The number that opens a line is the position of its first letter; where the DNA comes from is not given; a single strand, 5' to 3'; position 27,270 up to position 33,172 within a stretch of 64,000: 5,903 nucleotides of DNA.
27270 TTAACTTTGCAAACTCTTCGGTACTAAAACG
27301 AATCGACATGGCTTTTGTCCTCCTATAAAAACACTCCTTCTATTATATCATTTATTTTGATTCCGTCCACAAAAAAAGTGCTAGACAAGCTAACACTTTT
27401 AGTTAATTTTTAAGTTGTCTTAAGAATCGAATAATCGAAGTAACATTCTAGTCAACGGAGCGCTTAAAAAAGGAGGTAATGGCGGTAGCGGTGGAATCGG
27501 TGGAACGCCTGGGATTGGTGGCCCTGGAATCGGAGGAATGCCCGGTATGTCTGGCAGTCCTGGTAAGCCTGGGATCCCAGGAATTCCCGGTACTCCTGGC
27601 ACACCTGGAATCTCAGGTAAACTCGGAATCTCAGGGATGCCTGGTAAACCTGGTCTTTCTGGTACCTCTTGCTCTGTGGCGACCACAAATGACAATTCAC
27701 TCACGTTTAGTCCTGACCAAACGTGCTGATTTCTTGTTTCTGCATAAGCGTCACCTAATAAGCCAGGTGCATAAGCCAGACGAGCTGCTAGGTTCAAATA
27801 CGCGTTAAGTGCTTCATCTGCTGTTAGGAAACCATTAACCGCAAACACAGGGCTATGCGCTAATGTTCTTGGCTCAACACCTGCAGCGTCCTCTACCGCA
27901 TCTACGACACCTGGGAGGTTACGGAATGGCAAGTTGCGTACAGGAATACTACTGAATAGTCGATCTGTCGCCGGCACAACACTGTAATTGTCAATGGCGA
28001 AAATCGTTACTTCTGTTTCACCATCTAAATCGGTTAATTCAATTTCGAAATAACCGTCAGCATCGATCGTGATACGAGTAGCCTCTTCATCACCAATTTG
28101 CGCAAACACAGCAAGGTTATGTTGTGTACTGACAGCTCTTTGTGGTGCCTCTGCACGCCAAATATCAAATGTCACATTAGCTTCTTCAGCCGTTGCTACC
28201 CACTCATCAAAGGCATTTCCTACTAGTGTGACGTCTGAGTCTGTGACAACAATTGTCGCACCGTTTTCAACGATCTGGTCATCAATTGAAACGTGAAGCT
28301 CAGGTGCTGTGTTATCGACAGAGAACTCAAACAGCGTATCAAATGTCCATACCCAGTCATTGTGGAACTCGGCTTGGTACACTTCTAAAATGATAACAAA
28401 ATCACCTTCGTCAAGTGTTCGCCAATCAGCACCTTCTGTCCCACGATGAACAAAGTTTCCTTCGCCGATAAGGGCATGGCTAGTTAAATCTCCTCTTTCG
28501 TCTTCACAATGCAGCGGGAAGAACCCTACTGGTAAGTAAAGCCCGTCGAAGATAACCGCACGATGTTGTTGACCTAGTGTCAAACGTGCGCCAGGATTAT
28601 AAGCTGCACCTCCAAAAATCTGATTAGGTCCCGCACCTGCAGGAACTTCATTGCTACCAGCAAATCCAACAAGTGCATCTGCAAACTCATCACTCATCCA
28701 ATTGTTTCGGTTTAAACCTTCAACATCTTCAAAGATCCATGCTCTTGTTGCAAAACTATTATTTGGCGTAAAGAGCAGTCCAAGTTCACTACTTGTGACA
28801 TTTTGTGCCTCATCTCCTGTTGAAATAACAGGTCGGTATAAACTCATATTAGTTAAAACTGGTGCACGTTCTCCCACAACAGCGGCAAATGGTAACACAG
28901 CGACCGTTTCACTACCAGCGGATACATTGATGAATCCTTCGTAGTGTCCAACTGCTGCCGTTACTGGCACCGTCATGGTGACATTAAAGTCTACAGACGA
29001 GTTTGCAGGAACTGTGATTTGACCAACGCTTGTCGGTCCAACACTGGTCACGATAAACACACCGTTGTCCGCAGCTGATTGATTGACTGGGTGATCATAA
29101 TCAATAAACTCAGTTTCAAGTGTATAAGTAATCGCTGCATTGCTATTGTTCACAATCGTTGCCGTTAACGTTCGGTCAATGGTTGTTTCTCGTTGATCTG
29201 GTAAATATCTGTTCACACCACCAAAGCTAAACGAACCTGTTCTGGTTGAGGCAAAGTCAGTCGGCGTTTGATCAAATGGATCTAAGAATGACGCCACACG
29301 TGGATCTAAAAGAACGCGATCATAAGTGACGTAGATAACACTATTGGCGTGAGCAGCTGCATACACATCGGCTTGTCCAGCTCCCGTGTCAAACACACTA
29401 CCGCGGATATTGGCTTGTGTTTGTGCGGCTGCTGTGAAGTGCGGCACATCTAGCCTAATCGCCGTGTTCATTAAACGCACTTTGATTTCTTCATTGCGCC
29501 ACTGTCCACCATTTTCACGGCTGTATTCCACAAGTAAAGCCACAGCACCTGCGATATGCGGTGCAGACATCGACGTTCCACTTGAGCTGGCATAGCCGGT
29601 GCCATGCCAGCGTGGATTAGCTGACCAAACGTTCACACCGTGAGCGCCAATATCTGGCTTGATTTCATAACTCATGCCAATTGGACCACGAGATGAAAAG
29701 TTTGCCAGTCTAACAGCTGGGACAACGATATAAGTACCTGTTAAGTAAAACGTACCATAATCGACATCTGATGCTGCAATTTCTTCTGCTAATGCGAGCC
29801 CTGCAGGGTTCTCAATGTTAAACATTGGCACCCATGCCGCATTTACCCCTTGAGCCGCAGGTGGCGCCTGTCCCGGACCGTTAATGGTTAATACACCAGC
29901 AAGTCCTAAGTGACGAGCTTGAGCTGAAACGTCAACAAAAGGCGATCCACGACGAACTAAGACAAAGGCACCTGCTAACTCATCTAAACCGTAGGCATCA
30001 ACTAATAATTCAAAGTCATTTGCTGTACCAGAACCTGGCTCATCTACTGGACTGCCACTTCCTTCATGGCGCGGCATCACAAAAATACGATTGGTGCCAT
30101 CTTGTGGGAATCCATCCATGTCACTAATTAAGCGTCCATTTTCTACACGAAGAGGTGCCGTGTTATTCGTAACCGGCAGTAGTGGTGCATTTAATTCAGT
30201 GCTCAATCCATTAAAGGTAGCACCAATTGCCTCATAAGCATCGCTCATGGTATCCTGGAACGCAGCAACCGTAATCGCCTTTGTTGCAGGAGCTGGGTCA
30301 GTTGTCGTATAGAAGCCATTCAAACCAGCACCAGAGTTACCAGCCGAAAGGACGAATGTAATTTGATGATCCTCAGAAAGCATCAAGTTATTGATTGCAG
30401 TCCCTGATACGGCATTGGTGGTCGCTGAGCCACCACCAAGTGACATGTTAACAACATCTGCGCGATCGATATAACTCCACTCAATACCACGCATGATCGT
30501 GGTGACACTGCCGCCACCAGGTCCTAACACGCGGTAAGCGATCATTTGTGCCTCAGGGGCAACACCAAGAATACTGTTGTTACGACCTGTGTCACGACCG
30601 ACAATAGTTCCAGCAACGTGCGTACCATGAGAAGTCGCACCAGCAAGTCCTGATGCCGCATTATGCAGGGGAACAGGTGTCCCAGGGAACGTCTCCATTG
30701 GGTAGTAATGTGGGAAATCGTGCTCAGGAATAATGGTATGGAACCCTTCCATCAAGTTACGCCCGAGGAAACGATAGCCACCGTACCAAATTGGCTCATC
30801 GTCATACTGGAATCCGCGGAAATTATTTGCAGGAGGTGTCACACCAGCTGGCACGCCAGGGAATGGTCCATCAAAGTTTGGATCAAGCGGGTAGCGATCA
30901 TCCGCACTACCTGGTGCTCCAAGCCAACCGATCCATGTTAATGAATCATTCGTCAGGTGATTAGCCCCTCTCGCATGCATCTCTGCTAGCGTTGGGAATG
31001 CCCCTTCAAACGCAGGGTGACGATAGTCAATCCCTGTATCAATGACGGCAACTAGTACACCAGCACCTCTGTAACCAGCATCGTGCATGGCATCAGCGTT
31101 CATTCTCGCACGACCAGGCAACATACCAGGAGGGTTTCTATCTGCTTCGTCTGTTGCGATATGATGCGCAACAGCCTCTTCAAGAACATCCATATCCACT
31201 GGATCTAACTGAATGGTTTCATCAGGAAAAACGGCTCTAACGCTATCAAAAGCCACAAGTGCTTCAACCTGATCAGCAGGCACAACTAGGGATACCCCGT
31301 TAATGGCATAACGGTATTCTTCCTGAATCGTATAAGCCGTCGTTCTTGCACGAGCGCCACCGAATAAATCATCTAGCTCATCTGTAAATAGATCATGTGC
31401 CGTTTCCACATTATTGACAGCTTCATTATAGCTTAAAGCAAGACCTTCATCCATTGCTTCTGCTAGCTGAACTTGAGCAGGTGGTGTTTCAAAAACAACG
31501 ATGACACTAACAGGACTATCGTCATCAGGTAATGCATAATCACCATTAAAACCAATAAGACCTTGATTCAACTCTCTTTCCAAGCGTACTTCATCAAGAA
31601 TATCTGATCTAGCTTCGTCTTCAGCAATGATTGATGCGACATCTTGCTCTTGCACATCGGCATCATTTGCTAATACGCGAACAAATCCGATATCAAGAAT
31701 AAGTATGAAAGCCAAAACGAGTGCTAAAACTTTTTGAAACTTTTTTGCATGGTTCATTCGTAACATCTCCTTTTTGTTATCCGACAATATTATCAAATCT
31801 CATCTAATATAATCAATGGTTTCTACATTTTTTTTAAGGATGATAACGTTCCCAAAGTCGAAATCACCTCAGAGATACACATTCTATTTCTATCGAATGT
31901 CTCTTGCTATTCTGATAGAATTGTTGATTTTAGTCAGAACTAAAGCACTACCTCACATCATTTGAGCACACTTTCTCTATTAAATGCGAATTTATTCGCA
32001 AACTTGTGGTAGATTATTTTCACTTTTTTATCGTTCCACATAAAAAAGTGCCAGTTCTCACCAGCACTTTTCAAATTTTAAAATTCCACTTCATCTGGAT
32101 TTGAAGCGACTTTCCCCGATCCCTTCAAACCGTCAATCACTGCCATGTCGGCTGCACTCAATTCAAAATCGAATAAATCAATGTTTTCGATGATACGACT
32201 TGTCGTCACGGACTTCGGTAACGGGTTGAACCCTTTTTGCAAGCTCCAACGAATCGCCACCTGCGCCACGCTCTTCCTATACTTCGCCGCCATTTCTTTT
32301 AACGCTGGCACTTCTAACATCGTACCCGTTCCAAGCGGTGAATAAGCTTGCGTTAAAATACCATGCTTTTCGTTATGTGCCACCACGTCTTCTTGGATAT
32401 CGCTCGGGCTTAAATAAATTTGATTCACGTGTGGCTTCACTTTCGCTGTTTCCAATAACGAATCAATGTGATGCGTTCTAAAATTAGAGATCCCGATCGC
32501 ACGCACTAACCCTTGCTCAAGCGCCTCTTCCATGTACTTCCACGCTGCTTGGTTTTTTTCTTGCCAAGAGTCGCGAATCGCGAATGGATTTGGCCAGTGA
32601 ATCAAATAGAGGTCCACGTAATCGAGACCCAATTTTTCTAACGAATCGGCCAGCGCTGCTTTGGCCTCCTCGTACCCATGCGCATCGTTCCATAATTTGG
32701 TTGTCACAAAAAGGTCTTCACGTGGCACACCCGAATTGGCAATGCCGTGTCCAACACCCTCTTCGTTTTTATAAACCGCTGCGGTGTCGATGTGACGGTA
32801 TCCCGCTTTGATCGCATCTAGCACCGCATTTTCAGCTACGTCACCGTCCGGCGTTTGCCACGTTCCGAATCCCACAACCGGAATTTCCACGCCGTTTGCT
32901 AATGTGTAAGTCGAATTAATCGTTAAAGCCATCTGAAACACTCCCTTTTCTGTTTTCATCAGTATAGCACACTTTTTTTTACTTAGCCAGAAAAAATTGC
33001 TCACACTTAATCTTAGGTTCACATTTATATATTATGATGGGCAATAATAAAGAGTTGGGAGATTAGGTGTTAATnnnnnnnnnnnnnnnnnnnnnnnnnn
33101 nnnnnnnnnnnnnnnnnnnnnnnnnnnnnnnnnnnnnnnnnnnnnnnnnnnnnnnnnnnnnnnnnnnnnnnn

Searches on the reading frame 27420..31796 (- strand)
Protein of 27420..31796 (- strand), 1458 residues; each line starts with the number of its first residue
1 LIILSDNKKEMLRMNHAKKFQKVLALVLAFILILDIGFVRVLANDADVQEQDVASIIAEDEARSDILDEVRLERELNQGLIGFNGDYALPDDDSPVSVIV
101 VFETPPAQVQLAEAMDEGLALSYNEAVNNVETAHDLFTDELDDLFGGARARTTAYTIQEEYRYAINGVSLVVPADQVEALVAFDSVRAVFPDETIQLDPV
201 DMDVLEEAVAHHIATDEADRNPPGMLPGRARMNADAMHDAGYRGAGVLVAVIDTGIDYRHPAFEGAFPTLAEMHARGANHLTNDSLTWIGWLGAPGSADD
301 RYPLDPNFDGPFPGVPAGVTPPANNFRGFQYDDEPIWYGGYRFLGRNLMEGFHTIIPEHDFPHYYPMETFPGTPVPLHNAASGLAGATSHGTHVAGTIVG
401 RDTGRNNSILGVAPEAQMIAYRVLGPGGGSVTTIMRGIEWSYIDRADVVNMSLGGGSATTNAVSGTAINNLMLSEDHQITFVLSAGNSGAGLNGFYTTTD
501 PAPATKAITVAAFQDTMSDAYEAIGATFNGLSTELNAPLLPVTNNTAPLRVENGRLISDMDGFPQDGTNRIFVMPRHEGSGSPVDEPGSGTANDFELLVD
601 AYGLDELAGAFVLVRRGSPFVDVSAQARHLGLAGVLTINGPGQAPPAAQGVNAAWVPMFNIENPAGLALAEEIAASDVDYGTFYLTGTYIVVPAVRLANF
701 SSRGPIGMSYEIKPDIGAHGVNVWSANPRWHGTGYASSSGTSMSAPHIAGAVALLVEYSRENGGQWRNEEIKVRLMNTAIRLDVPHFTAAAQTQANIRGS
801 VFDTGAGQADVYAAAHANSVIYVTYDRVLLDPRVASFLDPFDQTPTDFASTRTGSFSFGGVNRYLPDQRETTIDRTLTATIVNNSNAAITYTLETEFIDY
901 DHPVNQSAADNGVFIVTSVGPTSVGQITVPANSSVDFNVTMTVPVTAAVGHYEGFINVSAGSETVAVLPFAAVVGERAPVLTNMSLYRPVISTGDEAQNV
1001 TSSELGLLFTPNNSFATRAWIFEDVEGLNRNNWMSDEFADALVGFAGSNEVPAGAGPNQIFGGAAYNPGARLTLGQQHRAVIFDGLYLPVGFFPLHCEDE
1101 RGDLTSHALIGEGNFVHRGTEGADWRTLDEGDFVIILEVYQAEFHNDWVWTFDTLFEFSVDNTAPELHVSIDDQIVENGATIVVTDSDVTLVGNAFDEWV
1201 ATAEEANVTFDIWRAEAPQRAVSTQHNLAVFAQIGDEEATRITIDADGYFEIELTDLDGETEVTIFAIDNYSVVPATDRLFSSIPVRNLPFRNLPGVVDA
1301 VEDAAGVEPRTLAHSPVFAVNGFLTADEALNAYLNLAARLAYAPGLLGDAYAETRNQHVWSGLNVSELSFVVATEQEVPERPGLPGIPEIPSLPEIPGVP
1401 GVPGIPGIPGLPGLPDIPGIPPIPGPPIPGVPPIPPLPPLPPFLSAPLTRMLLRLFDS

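Call 69: search_protein_families(library=pfam, proteins=[window:27420-31796:-], max_evalue=0.001)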
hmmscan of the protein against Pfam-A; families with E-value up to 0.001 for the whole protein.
window:27420-31796:- (1458 aa): 4 families
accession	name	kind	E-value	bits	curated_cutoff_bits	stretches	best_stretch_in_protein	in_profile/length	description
PF00082.27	Peptidase_S8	-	2.3e-52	178.6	21.8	1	244-788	1-274/288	Subtilase family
PF05922.21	Inhibitor_I9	-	3.4e-06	28.1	21.2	1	148-197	34-81/82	Peptidase inhibitor I9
PF06280.18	fn3_5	-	5.7e-06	27.4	27.6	1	870-970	7-111/112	Fn3-like domain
PF02225.27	PA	-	0.00054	20.5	23.9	0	591-669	19-95/95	PA domain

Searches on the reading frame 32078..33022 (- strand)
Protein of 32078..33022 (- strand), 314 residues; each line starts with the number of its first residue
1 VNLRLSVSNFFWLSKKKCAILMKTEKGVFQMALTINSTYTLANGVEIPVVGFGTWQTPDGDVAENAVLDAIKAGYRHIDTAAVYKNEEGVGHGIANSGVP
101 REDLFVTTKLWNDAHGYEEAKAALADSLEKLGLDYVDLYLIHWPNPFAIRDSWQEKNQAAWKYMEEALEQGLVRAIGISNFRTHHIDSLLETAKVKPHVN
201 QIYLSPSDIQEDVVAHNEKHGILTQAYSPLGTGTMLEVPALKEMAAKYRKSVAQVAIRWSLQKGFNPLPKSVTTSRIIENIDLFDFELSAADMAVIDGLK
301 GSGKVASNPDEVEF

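Call 69: search_protein_families(library=pfam, proteins=[window:32078-33022:-], max_evalue=0.001)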
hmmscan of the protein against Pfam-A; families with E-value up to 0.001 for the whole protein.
window:32078-33022:- (314 aa): 1 family
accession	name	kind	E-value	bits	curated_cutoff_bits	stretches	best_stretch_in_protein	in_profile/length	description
PF00248.27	Aldo_ket_red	-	1.5e-53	182.2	24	1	50-299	2-289/291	Aldo/keto reductase family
